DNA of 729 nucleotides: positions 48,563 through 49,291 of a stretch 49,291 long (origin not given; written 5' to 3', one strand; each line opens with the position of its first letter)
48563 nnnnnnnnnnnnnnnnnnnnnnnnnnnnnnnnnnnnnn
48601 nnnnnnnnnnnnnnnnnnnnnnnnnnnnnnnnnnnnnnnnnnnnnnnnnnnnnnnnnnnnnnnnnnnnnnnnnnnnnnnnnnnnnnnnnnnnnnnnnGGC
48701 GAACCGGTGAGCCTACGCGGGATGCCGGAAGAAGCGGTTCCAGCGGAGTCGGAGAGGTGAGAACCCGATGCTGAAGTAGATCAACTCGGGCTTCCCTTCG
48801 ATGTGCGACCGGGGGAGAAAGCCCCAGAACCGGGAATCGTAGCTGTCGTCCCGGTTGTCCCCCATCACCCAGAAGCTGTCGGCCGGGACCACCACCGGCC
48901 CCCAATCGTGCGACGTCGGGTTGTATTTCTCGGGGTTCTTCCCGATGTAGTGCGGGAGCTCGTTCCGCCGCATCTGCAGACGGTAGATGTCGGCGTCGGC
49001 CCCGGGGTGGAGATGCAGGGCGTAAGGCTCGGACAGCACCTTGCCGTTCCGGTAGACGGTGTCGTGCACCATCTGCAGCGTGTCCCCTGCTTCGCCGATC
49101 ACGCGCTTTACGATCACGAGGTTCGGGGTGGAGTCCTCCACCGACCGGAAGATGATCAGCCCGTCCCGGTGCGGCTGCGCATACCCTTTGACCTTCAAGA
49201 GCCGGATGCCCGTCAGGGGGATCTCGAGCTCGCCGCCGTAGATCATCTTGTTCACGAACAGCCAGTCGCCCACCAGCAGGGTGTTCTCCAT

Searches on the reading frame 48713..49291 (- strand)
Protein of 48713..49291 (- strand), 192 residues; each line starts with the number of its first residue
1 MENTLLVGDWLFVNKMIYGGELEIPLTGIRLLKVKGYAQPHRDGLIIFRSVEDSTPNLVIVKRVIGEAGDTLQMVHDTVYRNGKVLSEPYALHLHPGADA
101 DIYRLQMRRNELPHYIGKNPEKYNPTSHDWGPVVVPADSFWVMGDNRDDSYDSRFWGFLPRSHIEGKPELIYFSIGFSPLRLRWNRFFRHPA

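Call 9: search_protein_families(library=pfam, proteins=[window:48713-49291:-], max_evalue=0.01)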
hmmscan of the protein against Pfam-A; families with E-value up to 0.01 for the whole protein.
window:48713-49291:- (192 aa): 1 family
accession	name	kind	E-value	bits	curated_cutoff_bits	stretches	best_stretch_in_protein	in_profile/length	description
PF10502.14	Peptidase_S26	-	1.7e-30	106.6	22.9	1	1-173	33-168/168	Signal peptidase, peptidase S26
